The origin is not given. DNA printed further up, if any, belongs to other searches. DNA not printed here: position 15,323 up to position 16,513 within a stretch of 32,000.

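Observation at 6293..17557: Sigma-54-controlled importer with cytoplasmic cyanophycinase and isoaspartyl dipeptidase: a beta-aspartyl-peptide/cyanophycin salvage locus with no synthetase in view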

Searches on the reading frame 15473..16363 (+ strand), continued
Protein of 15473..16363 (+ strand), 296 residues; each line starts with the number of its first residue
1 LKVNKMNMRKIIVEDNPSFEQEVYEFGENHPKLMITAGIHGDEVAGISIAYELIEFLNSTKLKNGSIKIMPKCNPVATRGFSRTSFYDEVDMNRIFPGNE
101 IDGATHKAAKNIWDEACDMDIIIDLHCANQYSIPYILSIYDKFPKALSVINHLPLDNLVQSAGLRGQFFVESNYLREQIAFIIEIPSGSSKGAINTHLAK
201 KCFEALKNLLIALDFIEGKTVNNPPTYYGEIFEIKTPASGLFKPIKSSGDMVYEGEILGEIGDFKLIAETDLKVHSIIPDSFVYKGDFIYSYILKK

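Call 53: find_homologous_proteins(query=A2, max_evalue=1e-20)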
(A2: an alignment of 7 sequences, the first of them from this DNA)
Query A2 (7 sequences) (291 aa, profile of the alignment): 510 proteins with E <= 1e-20 among 8000 candidates; the best 120 are listed.
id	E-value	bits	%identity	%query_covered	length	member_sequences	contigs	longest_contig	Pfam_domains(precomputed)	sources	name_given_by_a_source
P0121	3.8e-155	533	83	100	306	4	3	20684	PF24827.2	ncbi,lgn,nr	ncbi:hypothetical protein E8P77_20475 [Soehngenia saccharolytica]|nr:hypothetical protein E8P77_2047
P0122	7.2e-150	516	76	100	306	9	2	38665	PF24827.2,PF17033.10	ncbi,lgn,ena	-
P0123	7.4e-150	516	100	100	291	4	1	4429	PF24827.2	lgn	-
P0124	3.7e-147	507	76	100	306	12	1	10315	PF24827.2,PF17033.10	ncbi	-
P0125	2.5e-141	488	47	99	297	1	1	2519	PF24827.2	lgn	-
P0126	2.1e-140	485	47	100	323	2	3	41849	PF24827.2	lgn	-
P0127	2.2e-140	485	46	100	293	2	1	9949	PF24827.2,PF00246.30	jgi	jgi:predicted deacylase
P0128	8.7e-140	483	47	99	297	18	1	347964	PF24827.2,PF17033.10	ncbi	-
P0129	4.3e-136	471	45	100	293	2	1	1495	PF24827.2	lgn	-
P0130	1.3e-135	469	51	100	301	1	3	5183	PF24827.2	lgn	-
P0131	2.3e-134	465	38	97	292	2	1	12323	PF24827.2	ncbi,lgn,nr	ncbi:MAG TPA: succinylglutamate desuccinylase/aspartoacylase family protein [Clostridia bacterium]|n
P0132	8.1e-134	463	49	97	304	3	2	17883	PF24827.2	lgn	-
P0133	5.5e-133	461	51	100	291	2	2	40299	PF24827.2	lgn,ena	-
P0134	9.6e-133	460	49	99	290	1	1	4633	PF24827.2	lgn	-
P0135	2.3e-132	458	34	99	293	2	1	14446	PF24827.2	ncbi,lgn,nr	ncbi:MAG: succinylglutamate desuccinylase/aspartoacylase family protein [Eubacteriales bacterium]|nr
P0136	2.9e-132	458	47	100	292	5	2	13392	PF24827.2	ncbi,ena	-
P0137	5.9e-132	457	49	99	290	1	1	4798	PF24827.2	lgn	-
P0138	8.8e-132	457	48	99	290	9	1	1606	PF24827.2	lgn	-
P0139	9.8e-132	456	49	99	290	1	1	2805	PF24827.2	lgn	-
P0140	7.2e-131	454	48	99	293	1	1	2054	PF24827.2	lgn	-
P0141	2.4e-130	452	48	98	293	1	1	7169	PF24827.2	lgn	-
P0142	2.8e-130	452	49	99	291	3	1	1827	PF24827.2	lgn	-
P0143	6.6e-129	447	49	97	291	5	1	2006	PF24827.2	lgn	-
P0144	8.9e-129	447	47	99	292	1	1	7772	PF24827.2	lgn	-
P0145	1.2e-128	446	50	98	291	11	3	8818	PF24827.2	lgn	-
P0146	3.1e-128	445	49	99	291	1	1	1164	PF24827.2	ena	-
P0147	5.5e-128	444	48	99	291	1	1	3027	PF24827.2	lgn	-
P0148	4.5e-127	441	48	99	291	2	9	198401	PF24827.2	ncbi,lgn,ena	-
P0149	1.8e-126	439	34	99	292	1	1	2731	PF24827.2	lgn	-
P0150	1.2e-125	436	47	99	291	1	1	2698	PF24827.2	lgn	-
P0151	1.4e-125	436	47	99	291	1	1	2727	PF24827.2,PF00246.30,PF17033.10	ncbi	-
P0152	2.1e-125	436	50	99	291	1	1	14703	PF24827.2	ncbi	-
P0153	3.9e-124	432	47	99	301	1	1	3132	PF24827.2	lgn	-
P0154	2.8e-123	429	44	99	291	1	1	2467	PF24827.2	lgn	-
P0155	4.8e-123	428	49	100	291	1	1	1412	PF24827.2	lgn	-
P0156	6.6e-123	427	36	94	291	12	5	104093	PF24827.2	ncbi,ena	-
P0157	1.2e-122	427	45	100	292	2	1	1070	PF24827.2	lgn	-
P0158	2.6e-122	425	35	98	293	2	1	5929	PF24827.2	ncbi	-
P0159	7.6e-120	417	50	89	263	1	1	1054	PF24827.2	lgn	-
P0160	2.0e-116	406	36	97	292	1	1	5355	PF24827.2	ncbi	-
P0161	3.8e-111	389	38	98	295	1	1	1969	PF24827.2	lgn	-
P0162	1.6e-110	387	37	98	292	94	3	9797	PF24827.2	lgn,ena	-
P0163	2.6e-110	386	35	98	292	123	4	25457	PF24827.2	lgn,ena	-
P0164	7.9e-110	385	38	98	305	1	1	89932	PF24827.2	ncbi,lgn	-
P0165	7.5e-109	381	37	97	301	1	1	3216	PF24827.2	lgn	-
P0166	8.5e-109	381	37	95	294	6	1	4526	PF24827.2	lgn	-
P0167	9.1e-109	381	38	97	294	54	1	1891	PF24827.2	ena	-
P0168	6.1e-108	378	35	100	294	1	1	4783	PF24827.2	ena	-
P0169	8.1e-108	378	38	98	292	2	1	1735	PF24827.2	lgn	-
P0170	9.4e-108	378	34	98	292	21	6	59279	PF24827.2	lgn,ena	-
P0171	1.8e-107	377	39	95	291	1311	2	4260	PF24827.2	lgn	-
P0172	2.7e-107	376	36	93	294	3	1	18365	PF24827.2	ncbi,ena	-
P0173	2.9e-107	376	36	98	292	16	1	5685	PF24827.2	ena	-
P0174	4.0e-107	376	34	98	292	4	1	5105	PF24827.2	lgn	-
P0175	1.3e-106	374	35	99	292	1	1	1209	PF24827.2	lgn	-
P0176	2.5e-106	373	37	99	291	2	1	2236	PF24827.2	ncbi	-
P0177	8.4e-106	371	34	98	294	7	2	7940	PF24827.2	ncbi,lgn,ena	-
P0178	1.0e-105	371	35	92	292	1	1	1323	PF24827.2,PF00246.30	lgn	-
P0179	1.8e-105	370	37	97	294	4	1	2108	PF24827.2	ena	-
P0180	3.2e-105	369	37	98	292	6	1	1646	PF24827.2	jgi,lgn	jgi:predicted deacylase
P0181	5.8e-105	369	38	95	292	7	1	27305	PF24827.2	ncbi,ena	-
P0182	8.0e-105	368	36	96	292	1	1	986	PF24827.2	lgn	-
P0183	8.8e-105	368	36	92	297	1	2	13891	PF24827.2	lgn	-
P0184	1.2e-104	368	38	99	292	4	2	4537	PF24827.2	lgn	-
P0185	1.3e-104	367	35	93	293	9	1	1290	PF24827.2,PF00246.30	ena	-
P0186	1.5e-104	367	37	98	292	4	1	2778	PF24827.2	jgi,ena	jgi:Predicted deacylase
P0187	2.6e-104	366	38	95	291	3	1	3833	PF24827.2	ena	-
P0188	5.0e-104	366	37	99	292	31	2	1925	PF24827.2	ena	-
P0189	6.9e-104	365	33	98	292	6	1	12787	PF24827.2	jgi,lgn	-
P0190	1.1e-103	364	35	96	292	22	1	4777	PF24827.2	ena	-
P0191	3.2e-103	363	35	95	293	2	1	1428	PF24827.2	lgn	-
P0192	6.4e-103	362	41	99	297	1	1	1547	PF24827.2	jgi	-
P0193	7.4e-103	362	40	90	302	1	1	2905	PF24827.2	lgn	-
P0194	1.0e-102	361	36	98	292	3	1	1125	PF24827.2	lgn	-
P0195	1.1e-102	361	36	98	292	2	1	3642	PF24827.2,PF00246.30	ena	-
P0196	2.6e-102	360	40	92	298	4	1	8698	PF24827.2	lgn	-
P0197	5.7e-102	359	37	97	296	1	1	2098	PF24827.2,PF17033.10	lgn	-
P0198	6.2e-102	359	34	97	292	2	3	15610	PF24827.2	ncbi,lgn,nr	ncbi:MAG: succinylglutamate desuccinylase/aspartoacylase family protein [Clostridiaceae bacterium]|n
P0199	1.9e-101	357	37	99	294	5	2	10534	PF24827.2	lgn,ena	-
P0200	3.5e-101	356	33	99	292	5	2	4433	PF24827.2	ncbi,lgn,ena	-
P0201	3.9e-101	356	34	98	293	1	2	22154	PF24827.2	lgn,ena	-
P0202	8.7e-101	355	37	96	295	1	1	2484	PF24827.2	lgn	-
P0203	1.1e-100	354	34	93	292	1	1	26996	PF24827.2,PF00246.30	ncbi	-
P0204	1.5e-100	354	34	97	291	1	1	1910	PF24827.2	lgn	-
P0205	1.5e-99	351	36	97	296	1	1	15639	PF24827.2,PF00246.30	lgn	-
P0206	2.1e-99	350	40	96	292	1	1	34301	PF24827.2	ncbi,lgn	-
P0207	5.7e-99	349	37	97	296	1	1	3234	PF24827.2,PF17033.10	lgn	-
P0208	1.4e-98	348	32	99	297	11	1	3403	PF24827.2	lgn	-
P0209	1.6e-98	347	33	97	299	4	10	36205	PF24827.2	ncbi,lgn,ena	-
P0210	2.5e-98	347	35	97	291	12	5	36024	PF24827.2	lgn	-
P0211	1.5e-97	344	41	90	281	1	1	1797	PF24827.2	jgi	-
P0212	1.0e-96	342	33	99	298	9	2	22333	PF24827.2,PF00246.30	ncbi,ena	-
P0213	7.7e-95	335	39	86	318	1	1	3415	PF24827.2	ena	-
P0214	1.5e-94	334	36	91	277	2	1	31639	PF24827.2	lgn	-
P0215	2.5e-90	321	35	97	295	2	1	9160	PF24827.2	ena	-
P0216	4.3e-88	313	34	97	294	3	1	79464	PF24827.2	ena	-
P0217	4.4e-87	310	36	93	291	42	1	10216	PF24827.2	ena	-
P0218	4.4e-87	310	36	93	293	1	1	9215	PF24827.2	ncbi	-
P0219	1.6e-83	298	38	96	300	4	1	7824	PF24827.2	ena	-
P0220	4.9e-83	297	37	95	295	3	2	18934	PF24827.2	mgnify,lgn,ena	mgnify:FL=1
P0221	4.8e-82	293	39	97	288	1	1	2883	PF24827.2,PF17033.10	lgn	-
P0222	2.9e-81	291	38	98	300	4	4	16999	PF24827.2,PF00246.30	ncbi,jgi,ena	-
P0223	1.5e-80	288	35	100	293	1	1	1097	PF24827.2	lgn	-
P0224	1.7e-79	285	38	96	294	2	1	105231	PF24827.2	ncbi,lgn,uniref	ncbi:succinylglutamate desuccinylase/aspartoacylase family protein [Brevibacillus sp. SYSU BS000544]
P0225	1.8e-79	285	34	98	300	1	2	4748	PF24827.2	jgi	jgi:predicted deacylase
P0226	1.8e-79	285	35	98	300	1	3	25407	PF24827.2,PF00246.30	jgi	-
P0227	2.5e-79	284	38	97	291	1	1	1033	PF24827.2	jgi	jgi:hypothetical protein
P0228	8.8e-79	283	35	100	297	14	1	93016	PF24827.2,PF17033.10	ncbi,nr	ncbi:MAG: succinylglutamate desuccinylase/aspartoacylase family protein [Negativicutes bacterium]|nr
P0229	1.0e-78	282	32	99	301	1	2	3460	PF24827.2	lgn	-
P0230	2.3e-78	281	35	100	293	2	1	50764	PF24827.2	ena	-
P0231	2.7e-78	281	36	98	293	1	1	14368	PF24827.2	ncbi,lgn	ncbi:MAG: succinylglutamate desuccinylase/aspartoacylase family protein [Clostridia bacterium]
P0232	3.6e-78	281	34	92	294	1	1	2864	PF24827.2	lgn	-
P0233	4.4e-78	280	36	96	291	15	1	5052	PF24827.2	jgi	jgi:predicted deacylase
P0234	5.2e-78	280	37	83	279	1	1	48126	PF24827.2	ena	-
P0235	1.5e-77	279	37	97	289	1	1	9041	PF24827.2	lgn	-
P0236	2.5e-77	278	38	98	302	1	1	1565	PF24827.2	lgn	-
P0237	2.9e-77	278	34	96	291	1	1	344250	PF24827.2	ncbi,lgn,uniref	ncbi:succinylglutamate desuccinylase/aspartoacylase family protein [Brevibacillus sp. NRS-1366]|unir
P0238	3.5e-77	277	43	65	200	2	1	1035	PF24827.2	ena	-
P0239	4.0e-77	277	39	87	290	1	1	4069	PF24827.2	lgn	-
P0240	5.3e-77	277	34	96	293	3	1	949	PF24827.2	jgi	-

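Call 54: find_encoding_contigs(protein=P0164, flank=10000, max_places=1)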
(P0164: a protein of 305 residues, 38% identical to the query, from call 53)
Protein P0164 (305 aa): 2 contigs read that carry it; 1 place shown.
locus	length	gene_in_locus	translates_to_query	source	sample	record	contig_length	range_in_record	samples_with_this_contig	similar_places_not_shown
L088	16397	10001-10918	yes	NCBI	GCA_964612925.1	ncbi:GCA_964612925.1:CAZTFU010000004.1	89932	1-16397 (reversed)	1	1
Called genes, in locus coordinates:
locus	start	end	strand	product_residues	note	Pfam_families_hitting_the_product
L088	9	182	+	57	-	-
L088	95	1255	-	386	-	PF01979:Amidohydro_1, PF07969:Amidohydro_3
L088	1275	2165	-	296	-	PF01418:HTH_6, PF01380:SIS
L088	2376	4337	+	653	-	PF00496:SBP_bac_5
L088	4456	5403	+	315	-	PF19300:BPD_transp_1_N (weak), PF00528:BPD_transp_1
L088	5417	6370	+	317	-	PF00528:BPD_transp_1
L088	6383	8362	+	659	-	PF13191:AAA_16 (faint), PF13555:AAA_29 (faint), PF00005:ABC_tran, PF02463:SMC_N (faint), PF13304:AAA_21, PF08352:oligo_HPY, PF00005:ABC_tran, PF08352:oligo_HPY (weak), +1 more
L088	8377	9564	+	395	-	PF03575:Peptidase_S51 (weak)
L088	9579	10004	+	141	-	-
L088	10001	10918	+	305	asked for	PF24827:AstE_AspA_cat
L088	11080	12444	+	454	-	PF05673:DUF815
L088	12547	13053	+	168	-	-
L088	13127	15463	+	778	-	PF06347:SH3_4 (faint), PF18348:SH3_16 (faint), PF08239:SH3_3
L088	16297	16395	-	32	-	?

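Call 55: find_encoding_contigs(protein=P0224, flank=10000, max_places=1)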
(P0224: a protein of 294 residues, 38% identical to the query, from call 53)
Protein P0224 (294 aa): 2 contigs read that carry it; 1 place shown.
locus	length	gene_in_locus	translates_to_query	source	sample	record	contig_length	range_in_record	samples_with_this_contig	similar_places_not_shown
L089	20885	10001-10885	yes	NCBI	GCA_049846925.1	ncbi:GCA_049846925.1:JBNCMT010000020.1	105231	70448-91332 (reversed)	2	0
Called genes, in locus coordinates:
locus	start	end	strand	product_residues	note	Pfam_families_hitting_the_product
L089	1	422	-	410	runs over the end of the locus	PF03575:Peptidase_S51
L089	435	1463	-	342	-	PF06089:Asparaginase_II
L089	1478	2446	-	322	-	PF00005:ABC_tran, PF08352:oligo_HPY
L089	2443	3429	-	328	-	PF00005:ABC_tran, PF13304:AAA_21 (weak), PF08352:oligo_HPY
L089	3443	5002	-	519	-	PF12911:OppC_N, PF22359:Big-like (weak), PF00528:BPD_transp_1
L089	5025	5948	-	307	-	PF19300:BPD_transp_1_N, PF00528:BPD_transp_1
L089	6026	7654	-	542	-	PF00496:SBP_bac_5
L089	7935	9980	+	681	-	PF00004:AAA (faint), PF00989:PAS (weak), PF00158:Sigma54_activat, PF14532:Sigma54_activ_2, PF07724:AAA_2 (weak), PF07728:AAA_5 (weak), PF25601:AAA_lid_14, PF08461:WHD_RNase_R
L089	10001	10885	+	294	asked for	PF24827:AstE_AspA_cat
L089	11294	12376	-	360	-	PF03845:Spore_permease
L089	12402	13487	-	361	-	PF25198:Spore_GerAC_N, PF05504:Spore_GerAC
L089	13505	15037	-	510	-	PF03323:GerA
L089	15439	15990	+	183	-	-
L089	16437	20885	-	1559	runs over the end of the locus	PF00069:Pkinase, PF07714:PK_Tyr_Ser-Thr, PF01637:ATPase_2 (weak), PF13191:AAA_16, PF08281:Sigma70_r4_2 (faint), PF01590:GAF, PF13185:GAF_2, PF00196:GerE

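Call 56: find_encoding_contigs(protein=P0228, flank=10000, max_places=1)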
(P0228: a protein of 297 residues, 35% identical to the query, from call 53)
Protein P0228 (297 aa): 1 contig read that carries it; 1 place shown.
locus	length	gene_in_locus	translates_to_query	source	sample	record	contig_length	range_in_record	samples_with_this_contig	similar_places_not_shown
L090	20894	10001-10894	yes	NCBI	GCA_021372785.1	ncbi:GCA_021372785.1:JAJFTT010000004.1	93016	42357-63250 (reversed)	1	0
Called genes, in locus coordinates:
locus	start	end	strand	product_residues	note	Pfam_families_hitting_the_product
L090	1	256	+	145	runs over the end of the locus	PF02639:DUF188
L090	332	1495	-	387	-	PF00266:Aminotran_5, PF01053:Cys_Met_Meta_PP, PF01212:Beta_elim_lyase, PF01041:DegT_DnrJ_EryC1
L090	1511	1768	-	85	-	PF03466:LysR_substrate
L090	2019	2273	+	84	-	PF11823:Se_S_carrier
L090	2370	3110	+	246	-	PF23023:Anti-Pycsar_Apyc1, PF00753:Lactamase_B, PF12706:Lactamase_B_2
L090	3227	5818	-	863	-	PF02739:5_3_exonuc_N, PF01367:5_3_exonuc, PF00476:DNA_pol_A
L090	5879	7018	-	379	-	PF09587:PGA_cap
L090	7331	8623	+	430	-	PF01336:tRNA_anti-codon, PF00152:tRNA-synt_2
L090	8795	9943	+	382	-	PF00248:Aldo_ket_red, PF13183:Fer4_8 (weak), PF13187:Fer4_9, PF13237:Fer4_10 (faint), PF13534:Fer4_17 (weak)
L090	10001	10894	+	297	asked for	PF17033:Peptidase_M99 (weak), PF24827:AstE_AspA_cat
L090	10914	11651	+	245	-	PF00753:Lactamase_B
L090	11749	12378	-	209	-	PF13847:Methyltransf_31 (weak), PF08241:Methyltransf_11, PF08242:Methyltransf_12, PF13649:Methyltransf_25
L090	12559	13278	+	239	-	PF02633:Creatininase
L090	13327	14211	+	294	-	-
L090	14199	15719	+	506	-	PF02518:HATPase_c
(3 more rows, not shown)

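Call 75: predict_structure(alignment_id=A3)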
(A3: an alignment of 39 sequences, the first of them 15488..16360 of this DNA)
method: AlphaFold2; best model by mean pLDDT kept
length: 291 residues; sequences in the alignment: 39
mean_pLDDT: 96.0   pTM: 0.92
mean pLDDT of the five models: 96.0, 95.9, 95.6, 94.0, 93.2
residues with pLDDT >= 90: 276; 70-90: 15; 50-70: 0; < 50: 0
segments of 3 or more residues with pLDDT < 50: none
pLDDT, mean of each block of 10 residues (from residue 1): 91 92 96 95 98 96 97 93 94 94 98 98 94 98 98 97 98 98 92 97 98 96 97 96 98 96 97 96 97 93
secondary structure, 60 per line:
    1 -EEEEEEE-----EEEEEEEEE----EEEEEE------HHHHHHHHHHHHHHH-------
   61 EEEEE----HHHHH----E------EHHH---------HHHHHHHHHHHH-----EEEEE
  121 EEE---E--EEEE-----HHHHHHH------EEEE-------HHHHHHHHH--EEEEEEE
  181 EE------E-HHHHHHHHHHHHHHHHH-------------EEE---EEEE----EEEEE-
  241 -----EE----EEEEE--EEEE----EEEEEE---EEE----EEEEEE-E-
elements in order: E2-8 E14-22 E27-32 H39-53 E61-65 H70-74 H99-110 E116-123 E130-133 H139-145 E152-155 H163-171 E174-182 H191-207 E221-223 E227-230 E235-239 E252-256 E259-262 E267-272 E276-278 E283-288
